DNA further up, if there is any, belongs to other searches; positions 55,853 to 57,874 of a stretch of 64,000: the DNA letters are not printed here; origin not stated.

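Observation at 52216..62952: Steroid-nucleus (A/B-ring) degradation-like gene island with an unusual gene order and an embedded LuxR-type regulator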

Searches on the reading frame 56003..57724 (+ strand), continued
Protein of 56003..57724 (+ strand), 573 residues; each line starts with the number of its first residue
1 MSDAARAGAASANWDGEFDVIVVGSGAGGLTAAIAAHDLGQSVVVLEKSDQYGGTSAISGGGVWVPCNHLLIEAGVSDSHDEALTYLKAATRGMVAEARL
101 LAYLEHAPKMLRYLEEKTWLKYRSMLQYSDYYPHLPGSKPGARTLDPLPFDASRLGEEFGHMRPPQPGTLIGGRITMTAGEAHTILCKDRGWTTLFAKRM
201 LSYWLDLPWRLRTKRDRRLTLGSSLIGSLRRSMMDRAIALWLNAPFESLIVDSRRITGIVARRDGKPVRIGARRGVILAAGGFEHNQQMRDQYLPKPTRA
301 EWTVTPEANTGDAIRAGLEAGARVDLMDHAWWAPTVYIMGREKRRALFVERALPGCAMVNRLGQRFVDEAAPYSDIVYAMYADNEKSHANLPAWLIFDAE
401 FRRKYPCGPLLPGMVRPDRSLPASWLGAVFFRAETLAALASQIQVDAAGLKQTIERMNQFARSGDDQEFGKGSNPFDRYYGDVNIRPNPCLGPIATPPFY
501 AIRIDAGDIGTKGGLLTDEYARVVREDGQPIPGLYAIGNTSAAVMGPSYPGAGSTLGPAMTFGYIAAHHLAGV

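Call 49: find_homologous_proteins(query=L011:15404-16303:+, max_evalue=1e-40)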
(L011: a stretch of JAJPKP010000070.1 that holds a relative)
Query L011:15404-16303:+ (299 aa): 4077 proteins with E <= 1e-40 among 4998 candidates; the best 120 are listed.
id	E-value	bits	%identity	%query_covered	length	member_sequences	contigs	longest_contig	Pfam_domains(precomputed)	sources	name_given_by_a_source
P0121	1.6e-207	706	100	100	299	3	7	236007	PF22632.3,PF00903.32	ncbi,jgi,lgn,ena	-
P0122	9.7e-177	605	85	100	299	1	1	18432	PF22632.3,PF00903.32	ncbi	-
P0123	7.4e-169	579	80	100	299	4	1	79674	PF22632.3,PF00903.32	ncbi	ncbi:MAG: VOC family protein [Candidatus Binataceae bacterium]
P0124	1.4e-167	574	81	100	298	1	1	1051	PF22632.3,PF00903.32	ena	-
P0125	6.3e-163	559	78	100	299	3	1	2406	PF22632.3,PF00903.32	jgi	jgi:3,4-dihydroxy-9,10-secoandrosta-1,3,5(10)-triene-9,17-dione 4,5-dioxygenase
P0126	4.0e-159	547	77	100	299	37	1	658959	PF22632.3,PF00903.32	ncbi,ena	-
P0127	4.2e-159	547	77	100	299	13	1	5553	PF22632.3,PF00903.32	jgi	jgi:3,4-dihydroxy-9,10-secoandrosta-1,3,5(10)-triene-9,17-dione 4,5-dioxygenase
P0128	8.8e-158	542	76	100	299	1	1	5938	PF22632.3,PF00903.32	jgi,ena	-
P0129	2.1e-154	531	76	100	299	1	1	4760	PF22632.3,PF00903.32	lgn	-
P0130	7.7e-153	526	75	100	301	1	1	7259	PF22632.3,PF00903.32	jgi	jgi:3,4-dihydroxy-9,10-secoandrosta-1,3,5(10)-triene-9,17-dione 4,5-dioxygenase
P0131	6.2e-152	523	75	100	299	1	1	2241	PF22632.3,PF00903.32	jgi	jgi:3,4-dihydroxy-9,10-secoandrosta-1,3,5(10)-triene-9,17-dione 4,5-dioxygenase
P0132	9.7e-152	522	74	100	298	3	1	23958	PF22632.3,PF00903.32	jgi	jgi:3,4-dihydroxy-9,10-secoandrosta-1,3,5(10)-triene-9,17-dione 4,5-dioxygenase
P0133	1.6e-147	509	73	100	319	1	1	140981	PF22632.3,PF00903.32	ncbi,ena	-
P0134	6.5e-133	461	67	99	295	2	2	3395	PF22632.3,PF00903.32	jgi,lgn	jgi:3,4-dihydroxy-9,10-secoandrosta-1,3,5(10)-triene-9,17-dione 4,5-dioxygenase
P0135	9.6e-129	447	64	100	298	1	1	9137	PF22632.3,PF00903.32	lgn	-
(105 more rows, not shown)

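Call 50: find_encoding_contigs(protein=P0123, flank=10000, max_places=2)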
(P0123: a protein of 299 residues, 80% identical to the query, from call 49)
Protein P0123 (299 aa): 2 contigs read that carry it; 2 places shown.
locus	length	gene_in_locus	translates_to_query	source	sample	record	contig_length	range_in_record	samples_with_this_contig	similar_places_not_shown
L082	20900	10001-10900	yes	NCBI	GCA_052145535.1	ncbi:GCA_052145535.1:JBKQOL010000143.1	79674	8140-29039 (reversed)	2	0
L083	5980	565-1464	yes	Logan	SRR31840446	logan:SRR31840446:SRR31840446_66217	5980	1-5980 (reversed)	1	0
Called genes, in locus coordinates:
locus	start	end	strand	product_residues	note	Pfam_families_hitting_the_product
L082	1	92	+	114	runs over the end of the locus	PF13560:HTH_31, PF12844:HTH_19, PF01381:HTH_3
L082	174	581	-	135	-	PF04828:GFA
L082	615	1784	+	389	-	PF00355:Rieske, PF19298:KshA_C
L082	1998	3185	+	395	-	PF00196:GerE (weak)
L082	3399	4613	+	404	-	PF02771:Acyl-CoA_dh_N (faint), PF08028:Acyl-CoA_dh_2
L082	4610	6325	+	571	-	PF00890:FAD_binding_2, PF01266:DAO, PF03486:HI0933_like (weak), PF12831:FAD_oxidored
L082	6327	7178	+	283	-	PF00106:adh_short, PF13561:adh_short_C2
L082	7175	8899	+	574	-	PF00890:FAD_binding_2, PF01266:DAO, PF12831:FAD_oxidored (weak)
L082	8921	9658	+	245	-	PF00106:adh_short, PF08659:KR, PF13561:adh_short_C2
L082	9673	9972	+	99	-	PF00111:Fer2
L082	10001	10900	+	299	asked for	PF22632:BphC_D1, PF00903:Glyoxalase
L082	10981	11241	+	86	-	PF15937:PrlF_antitoxin, PF04014:MazE_antitoxin (weak)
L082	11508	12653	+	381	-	PF03060:NMO, PF00478:IMPDH (faint), PF01070:FMN_dh (weak)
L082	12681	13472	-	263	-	PF01557:FAA_hydrolase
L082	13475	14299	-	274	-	PF00561:Abhydrolase_1, PF12146:Hydrolase_4, PF12697:Abhydrolase_6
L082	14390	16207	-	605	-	PF19291:TREH_N, PF00723:Glyco_hydro_15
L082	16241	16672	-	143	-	-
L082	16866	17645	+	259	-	PF00106:adh_short, PF08659:KR (weak), PF13561:adh_short_C2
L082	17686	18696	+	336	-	PF00296:Bac_luciferase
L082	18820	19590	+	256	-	PF02798:GST_N, PF13409:GST_N_2, PF13417:GST_N_3, PF00043:GST_C (weak), PF13410:GST_C_2 (weak)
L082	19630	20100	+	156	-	PF07355:GRDB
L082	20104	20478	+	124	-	-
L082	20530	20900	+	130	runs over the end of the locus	PF01124:MAPEG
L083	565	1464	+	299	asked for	PF22632:BphC_D1, PF00903:Glyoxalase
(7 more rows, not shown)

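Call 51: find_encoding_contigs(protein=P0133, flank=10000, max_places=2)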
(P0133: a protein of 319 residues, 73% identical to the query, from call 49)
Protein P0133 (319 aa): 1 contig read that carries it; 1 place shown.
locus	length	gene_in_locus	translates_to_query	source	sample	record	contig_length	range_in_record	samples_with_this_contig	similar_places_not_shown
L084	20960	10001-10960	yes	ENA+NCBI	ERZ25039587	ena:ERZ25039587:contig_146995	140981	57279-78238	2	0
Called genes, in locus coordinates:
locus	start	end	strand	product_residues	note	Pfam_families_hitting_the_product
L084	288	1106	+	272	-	PF25778:DUF7948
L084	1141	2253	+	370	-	PF06739:SBBP (faint)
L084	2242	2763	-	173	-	-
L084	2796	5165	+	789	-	-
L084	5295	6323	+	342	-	PF13624:SurA_N_3 (faint), PF13462:Thioredoxin_4, PF13098:Thioredoxin_2 (weak), PF01323:DSBA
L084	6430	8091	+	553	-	PF00890:FAD_binding_2, PF01266:DAO, PF03486:HI0933_like (faint), PF12831:FAD_oxidored (weak)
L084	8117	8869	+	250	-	PF00106:adh_short, PF08659:KR, PF13561:adh_short_C2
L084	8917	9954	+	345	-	PF00970:FAD_binding_6, PF00175:NAD_binding_1, PF00111:Fer2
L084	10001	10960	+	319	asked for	PF22632:BphC_D1, PF00903:Glyoxalase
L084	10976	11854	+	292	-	PF01144:CoA_trans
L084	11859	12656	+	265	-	-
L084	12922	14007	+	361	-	PF00478:IMPDH (faint), PF03060:NMO, PF01070:FMN_dh (weak), PF03060:NMO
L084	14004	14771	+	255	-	PF00378:ECH_1, PF16113:ECH_2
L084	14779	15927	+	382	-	PF02771:Acyl-CoA_dh_N, PF00441:Acyl-CoA_dh_1, PF08028:Acyl-CoA_dh_2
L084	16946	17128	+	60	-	PF00441:Acyl-CoA_dh_1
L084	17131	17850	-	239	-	PF13174:TPR_6 (faint), PF07719:TPR_2 (faint), PF13428:TPR_14 (faint), PF13432:TPR_16 (weak), PF00515:TPR_1 (faint), PF13414:TPR_11 (weak), PF14559:TPR_19 (weak), PF13424:TPR_12 (weak), +3 more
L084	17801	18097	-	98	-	-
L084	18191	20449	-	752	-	PF14814:UB2H (weak), PF00912:Transgly, PF00905:Transpeptidase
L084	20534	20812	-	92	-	PF00595:PDZ, PF12812:PDZ_1 (weak), PF13180:PDZ_2, PF17820:PDZ_6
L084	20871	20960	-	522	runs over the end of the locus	PF08899:DUF1844, PF00089:Trypsin, PF13365:Trypsin_2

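Call 53: find_encoding_contigs(protein=P0122, flank=10000, max_places=2)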
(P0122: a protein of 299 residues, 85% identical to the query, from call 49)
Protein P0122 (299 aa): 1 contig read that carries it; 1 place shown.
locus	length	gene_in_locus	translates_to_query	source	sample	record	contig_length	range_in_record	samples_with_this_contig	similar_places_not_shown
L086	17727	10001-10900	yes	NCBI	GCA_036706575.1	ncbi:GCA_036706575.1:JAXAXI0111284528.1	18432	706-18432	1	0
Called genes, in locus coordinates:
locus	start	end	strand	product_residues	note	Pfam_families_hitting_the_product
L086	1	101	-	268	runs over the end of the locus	?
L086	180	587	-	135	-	PF04828:GFA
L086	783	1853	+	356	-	PF00355:Rieske, PF19298:KshA_C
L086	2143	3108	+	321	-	PF00196:GerE (weak)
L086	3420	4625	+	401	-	PF02771:Acyl-CoA_dh_N (weak), PF08028:Acyl-CoA_dh_2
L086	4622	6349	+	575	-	PF00890:FAD_binding_2, PF01266:DAO, PF03486:HI0933_like, PF12831:FAD_oxidored, PF13450:NAD_binding_8 (weak)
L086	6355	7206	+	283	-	PF00106:adh_short, PF13561:adh_short_C2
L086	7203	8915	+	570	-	PF00890:FAD_binding_2, PF01266:DAO, PF12831:FAD_oxidored (weak)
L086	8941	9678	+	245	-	PF00106:adh_short, PF08659:KR, PF13561:adh_short_C2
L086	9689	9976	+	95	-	PF00111:Fer2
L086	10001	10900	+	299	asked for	PF22632:BphC_D1, PF00903:Glyoxalase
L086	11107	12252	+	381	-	PF00478:IMPDH (faint), PF03060:NMO, PF01070:FMN_dh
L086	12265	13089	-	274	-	PF00561:Abhydrolase_1, PF12146:Hydrolase_4, PF12697:Abhydrolase_6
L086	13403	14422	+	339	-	PF04909:Amidohydro_2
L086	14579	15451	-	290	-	PF08379:Bact_transglu_N, PF01841:Transglut_core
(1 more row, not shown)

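Call 54: find_encoding_contigs(protein=P0132, flank=10000, max_places=2)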
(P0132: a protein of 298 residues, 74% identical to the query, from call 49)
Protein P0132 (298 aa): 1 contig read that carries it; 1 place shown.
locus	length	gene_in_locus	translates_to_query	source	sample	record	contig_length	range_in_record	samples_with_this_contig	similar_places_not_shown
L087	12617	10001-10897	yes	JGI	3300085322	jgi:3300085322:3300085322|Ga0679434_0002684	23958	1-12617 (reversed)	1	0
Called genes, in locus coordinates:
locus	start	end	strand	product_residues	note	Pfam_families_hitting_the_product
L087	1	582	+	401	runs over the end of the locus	PF00196:GerE (weak)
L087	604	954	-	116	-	PF24038:DUF7347, PF25213:HVO_A0261_N, PF01638:HxlR, PF12840:HTH_20 (weak)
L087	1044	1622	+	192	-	-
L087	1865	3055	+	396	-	PF02771:Acyl-CoA_dh_N (weak), PF08028:Acyl-CoA_dh_2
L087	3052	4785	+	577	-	PF00890:FAD_binding_2, PF01266:DAO (weak), PF03486:HI0933_like (weak), PF12831:FAD_oxidored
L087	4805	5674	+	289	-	PF00106:adh_short, PF13561:adh_short_C2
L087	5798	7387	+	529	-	PF00890:FAD_binding_2, PF01266:DAO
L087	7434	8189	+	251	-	PF00106:adh_short, PF08659:KR, PF13561:adh_short_C2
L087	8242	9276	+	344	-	PF00970:FAD_binding_6, PF00175:NAD_binding_1, PF00111:Fer2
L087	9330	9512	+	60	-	-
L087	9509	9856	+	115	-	PF02452:PemK_toxin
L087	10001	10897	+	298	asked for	PF22632:BphC_D1, PF00903:Glyoxalase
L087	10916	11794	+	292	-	PF01144:CoA_trans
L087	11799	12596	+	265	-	-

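Call 55: find_encoding_contigs(protein=P0130, flank=10000, max_places=2)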
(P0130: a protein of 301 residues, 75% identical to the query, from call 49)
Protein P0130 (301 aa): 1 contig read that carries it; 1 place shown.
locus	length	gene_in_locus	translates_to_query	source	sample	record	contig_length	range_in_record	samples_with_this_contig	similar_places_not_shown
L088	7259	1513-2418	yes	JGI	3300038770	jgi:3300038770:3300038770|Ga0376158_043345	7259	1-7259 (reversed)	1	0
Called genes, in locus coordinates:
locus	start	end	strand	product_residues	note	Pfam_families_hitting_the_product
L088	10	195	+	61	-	PF13561:adh_short_C2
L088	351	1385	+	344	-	PF00970:FAD_binding_6, PF00175:NAD_binding_1, PF00111:Fer2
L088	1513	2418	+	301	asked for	PF22632:BphC_D1, PF00903:Glyoxalase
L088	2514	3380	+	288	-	PF01144:CoA_trans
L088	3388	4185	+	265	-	-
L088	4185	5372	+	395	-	PF00478:IMPDH (faint), PF03060:NMO, PF01070:FMN_dh (weak)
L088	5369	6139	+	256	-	PF00378:ECH_1, PF16113:ECH_2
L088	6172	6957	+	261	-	PF00106:adh_short, PF08659:KR, PF13561:adh_short_C2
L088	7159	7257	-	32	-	?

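Call 66: search_protein_families(library=ncbifam, proteins=[L063:8613-9896:+, L063:7532-8572:-, L063:6673-7512:-, L063:5875-6663:-, L011:15404-16303:+, L082:12681-13472:-, L084:10976-11854:+, L084:11859-12656:+, L084:12922-14007:+, L084:14004-14771:+], max_evalue=1e-20)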
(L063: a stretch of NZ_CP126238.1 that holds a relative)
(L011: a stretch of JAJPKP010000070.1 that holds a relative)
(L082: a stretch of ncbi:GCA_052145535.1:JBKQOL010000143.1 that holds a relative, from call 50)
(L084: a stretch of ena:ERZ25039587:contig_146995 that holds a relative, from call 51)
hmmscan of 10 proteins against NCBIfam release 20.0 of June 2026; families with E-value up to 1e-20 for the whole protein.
L063:8613-9896:+ (427 aa): 2 families
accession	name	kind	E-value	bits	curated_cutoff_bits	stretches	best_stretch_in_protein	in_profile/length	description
NF045629.1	monooxsub_HsaA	equivalog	3.1e-108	362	450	1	47-424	2-380/383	3-hydroxy-9,10-secoandrosta-1,3,5(10)-triene-9,17-dione monooxygenase oxygenase subunit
NF045920.1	HphnlacHdxOX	equivalog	3e-55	187.7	650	1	45-421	1-378/384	p-hydroxyphenylacetate 3-hydroxylase oxygenase component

L063:7532-8572:- (346 aa): 5 families
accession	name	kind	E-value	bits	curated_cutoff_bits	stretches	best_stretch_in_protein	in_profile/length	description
NF045919.1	HphnlacHdxRed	equivalog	2.9e-66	223.7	340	1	26-330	3-308/309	p-hydroxyphenylacetate 3-hydroxylase reductase component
NF052639.1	FlvnRedFerAPor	equivalog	6.3e-45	152.7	260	1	30-179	4-153/158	flavin reductase FerA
NF045630.1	monooxsub_HsaB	equivalog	2.8e-36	125.1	230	1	26-186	3-164/186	3-hydroxy-9,10-secoandrosta-1,3,5(10)-triene-9,17-dione monooxygenase reductase subunit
NF045733.1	StyMonoxStyB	equivalog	5.4e-30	104.3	200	1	31-179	2-147/150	styrene monooxygenase NADH-dependent flavin reductase subunit StyB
NF042921.1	HpaC_Thermus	equivalog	7.2e-27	94.2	200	1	32-178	4-146/150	4-hydroxyphenylacetate 3-monooxygenase reductase subunit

L063:6673-7512:- (279 aa): 5 families
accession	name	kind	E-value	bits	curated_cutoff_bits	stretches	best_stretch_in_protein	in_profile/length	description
TIGR03343.1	biphenyl_bphD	equivalog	1.6e-56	191.6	462.15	1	21-278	18-282/282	2-hydroxy-6-oxo-6-phenylhexa-2,4-dienoate hydrolase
NF045632.1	hydroxlase_HsaD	equivalog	7.1e-53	179.4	400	1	22-277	21-289/290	4,5:9,10-diseco-3-hydroxy-5,9,17-trioxoandrosta-1(10),2-diene-4-oate hydrolase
NF011457.0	PRK14875.1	equivalog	1.9e-26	92.9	307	1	22-277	119-370/372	acetoin dehydrogenase dihydrolipoyllysine-residue acetyltransferase subunit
NF002938.0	PRK03592.1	equivalog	4.8e-21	75.3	241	1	21-169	18-160/298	haloalkane dehalogenase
TIGR01250.1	pro_imino_pep_2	subfamily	7.4e-21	75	167.65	0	28-136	20-128/288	proline iminopeptidase-family hydrolase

L063:5875-6663:- (262 aa): 4 families
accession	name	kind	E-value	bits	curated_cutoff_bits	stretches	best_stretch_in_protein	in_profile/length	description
TIGR03220.1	catechol_dmpE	equivalog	2.5e-118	394.1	408.8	1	6-260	2-255/255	2-oxopent-4-enoate hydratase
NF008461.0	PRK11342.1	equivalog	9.8e-71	238.2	350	1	2-261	2-260/269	2-keto-4-pentenoate hydratase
TIGR02312.1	HpaH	equivalog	9.8e-64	215.5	351.5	1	2-260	3-266/267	2-oxo-hept-4-ene-1,7-dioate hydratase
TIGR03218.1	catechol_dmpH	equivalog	2.6e-59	200.7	350.55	1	5-260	9-263/263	2-oxo-3-hexenedioate decarboxylase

L011:15404-16303:+ (299 aa): 2 families
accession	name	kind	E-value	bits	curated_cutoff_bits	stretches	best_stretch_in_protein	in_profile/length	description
NF045631.1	exdiol_diox_HsaC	equivalog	5.9e-86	288.2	450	1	4-297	1-296/296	iron-dependent extradiol dioxygenase HsaC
TIGR03213.1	23dbph12diox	equivalog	6.6e-81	271.9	366.45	1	4-292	1-286/287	biphenyl-2,3-diol 1,2-dioxygenase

L082:12681-13472:- (263 aa): 4 families
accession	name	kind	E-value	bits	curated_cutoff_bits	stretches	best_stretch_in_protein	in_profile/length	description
TIGR03220.1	catechol_dmpE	equivalog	3e-112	374.2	408.8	1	6-261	2-255/255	2-oxopent-4-enoate hydratase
NF008461.0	PRK11342.1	equivalog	6.4e-72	242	350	1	2-262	2-260/269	2-keto-4-pentenoate hydratase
TIGR02312.1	HpaH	equivalog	7.7e-70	235.5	351.5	1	2-261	3-266/267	2-oxo-hept-4-ene-1,7-dioate hydratase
TIGR03218.1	catechol_dmpH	equivalog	4.6e-64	216.3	350.55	1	5-261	9-263/263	2-oxo-3-hexenedioate decarboxylase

L084:10976-11854:+ (292 aa): 0 families

L084:11859-12656:+ (265 aa): 0 families

L084:12922-14007:+ (361 aa): 1 family
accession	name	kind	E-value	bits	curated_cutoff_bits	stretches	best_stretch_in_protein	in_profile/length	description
TIGR03151.1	enACPred_II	equivalog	4.1e-69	233.2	453.1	1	7-347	2-304/307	enoyl-[acyl-carrier-protein] reductase FabK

L084:14004-14771:+ (255 aa): 56 families (the best 25 are shown)
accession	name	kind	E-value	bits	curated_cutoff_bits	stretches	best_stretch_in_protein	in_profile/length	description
NF005925.0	PRK07938.1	equivalog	8.4e-116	385.7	260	1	7-249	6-250/252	enoyl-CoA hydratase family protein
NF005073.0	PRK06495.1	subfamily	1.8e-67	227.4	296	1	5-249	6-253/257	enoyl-CoA hydratase/isomerase family protein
NF051848.1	EnCoAHydtEchA19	equivalog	2.3e-48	165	400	1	24-250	22-255/258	enoyl-CoA hydratase EchA19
NF005803.0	PRK07658.1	equivalog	6.3e-45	153.6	313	1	6-250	5-254/257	enoyl-CoA hydratase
NF006008.0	PRK08139.1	equivalog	4.2e-44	151.1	313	1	9-250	17-263/266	enoyl-CoA hydratase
NF006007.0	PRK08138.1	subfamily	3.1e-43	148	355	1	10-250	15-258/261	enoyl-CoA hydratase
NF007239.0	PRK09674.1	equivalog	1.4e-42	146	371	1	13-250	14-254/257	2,3-dehydroadipyl-CoA hydratase PaaF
NF006100.0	PRK08252.1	subfamily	1.5e-40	139.4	282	1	12-249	12-250/254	crotonase/enoyl-CoA hydratase family protein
NF004475.0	PRK05809.1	subfamily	5.4e-40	137.5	394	1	10-250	11-257/260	short-chain-enoyl-CoA hydratase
NF004517.0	PRK05862.1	equivalog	3.2e-39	135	396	1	22-250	24-254/257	enoyl-CoA hydratase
NF004781.0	PRK06127.1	subfamily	4.2e-38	131.5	291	1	11-250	19-266/269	enoyl-CoA hydratase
NF004794.0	PRK06142.1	equivalog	4.5e-38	131.5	308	1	9-250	12-270/273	crotonase/enoyl-CoA hydratase family protein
NF006566.0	PRK09076.1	subfamily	7.8e-38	130.6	286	1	10-250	12-257/260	enoyl-CoA hydratase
NF046063.1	oxepin_alt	equivalog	3.1e-37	128.4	300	1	24-248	22-253/254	oxepin-CoA hydrolase, alternative type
NF005802.0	PRK07657.1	equivalog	4.7e-37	127.9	363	1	8-250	9-257/260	enoyl-CoA hydratase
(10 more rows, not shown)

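Call 92: find_encoding_contigs(protein=P0127, flank=6000, max_places=2)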
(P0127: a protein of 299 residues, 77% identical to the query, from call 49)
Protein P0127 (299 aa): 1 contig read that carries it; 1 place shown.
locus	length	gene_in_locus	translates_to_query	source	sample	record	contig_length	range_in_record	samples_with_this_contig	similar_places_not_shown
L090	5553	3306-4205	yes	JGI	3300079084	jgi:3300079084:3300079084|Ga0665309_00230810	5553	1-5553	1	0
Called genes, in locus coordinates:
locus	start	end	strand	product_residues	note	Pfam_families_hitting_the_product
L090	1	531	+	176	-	?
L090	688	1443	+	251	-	PF00106:adh_short, PF08659:KR, PF13561:adh_short_C2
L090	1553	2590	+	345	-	PF00970:FAD_binding_6, PF00175:NAD_binding_1, PF00111:Fer2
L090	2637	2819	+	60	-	-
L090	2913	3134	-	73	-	-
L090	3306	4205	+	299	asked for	PF22632:BphC_D1, PF00903:Glyoxalase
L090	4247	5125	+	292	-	PF01144:CoA_trans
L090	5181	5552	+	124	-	?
